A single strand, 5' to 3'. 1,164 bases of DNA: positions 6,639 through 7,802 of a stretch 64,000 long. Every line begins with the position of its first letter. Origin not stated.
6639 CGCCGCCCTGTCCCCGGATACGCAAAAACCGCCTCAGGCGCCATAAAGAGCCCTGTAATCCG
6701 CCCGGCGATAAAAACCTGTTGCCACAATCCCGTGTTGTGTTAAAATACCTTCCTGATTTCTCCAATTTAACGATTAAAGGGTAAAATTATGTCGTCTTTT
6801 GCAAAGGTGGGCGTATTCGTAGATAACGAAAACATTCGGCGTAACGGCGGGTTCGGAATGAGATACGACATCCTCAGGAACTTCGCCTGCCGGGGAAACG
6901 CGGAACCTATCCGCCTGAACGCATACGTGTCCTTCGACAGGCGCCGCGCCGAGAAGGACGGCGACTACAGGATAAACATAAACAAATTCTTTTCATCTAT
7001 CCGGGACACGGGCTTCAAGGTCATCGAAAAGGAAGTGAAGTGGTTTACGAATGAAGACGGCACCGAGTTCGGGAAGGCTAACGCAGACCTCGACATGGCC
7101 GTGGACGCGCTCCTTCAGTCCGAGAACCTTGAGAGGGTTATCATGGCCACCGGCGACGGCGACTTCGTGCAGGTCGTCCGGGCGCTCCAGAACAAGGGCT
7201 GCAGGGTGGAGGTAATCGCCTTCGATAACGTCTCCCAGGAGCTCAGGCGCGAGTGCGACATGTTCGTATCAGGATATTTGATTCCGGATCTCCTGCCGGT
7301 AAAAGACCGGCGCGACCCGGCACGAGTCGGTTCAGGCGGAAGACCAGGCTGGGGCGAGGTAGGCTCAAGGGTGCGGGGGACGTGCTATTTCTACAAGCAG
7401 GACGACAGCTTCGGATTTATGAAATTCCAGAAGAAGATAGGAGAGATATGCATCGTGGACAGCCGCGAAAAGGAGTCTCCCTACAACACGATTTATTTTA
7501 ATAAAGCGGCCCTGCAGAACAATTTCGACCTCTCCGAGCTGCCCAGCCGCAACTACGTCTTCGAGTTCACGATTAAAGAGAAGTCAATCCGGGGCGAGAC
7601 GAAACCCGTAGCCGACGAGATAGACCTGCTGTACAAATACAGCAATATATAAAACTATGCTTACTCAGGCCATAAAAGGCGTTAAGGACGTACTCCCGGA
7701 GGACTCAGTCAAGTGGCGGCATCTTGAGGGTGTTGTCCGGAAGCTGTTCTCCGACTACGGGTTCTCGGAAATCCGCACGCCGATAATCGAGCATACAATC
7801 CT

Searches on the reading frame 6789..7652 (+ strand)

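Call 3: search_protein_families(library=pfam, proteins=[window:6789-7652:+], max_evalue=0.01)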
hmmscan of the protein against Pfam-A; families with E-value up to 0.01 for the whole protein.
window:6789-7652:+ (287 aa): 1 family
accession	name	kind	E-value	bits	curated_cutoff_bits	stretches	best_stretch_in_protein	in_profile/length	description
PF01936.24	NYN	-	3.7e-25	89.6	24.2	1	6-161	1-143/145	NYN domain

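Call 4: search_protein_families(library=ncbifam, proteins=[window:6789-7652:+], max_evalue=0.01)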
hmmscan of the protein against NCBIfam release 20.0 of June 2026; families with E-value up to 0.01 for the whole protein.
window:6789-7652:+ (287 aa): 1 family
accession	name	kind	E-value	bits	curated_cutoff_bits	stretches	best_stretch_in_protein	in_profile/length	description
TIGR00288.1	TIGR00288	hypoth_equivalog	0.0098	15.7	178.45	0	98-145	88-137/160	TIGR00288 family NYN domain-containing protein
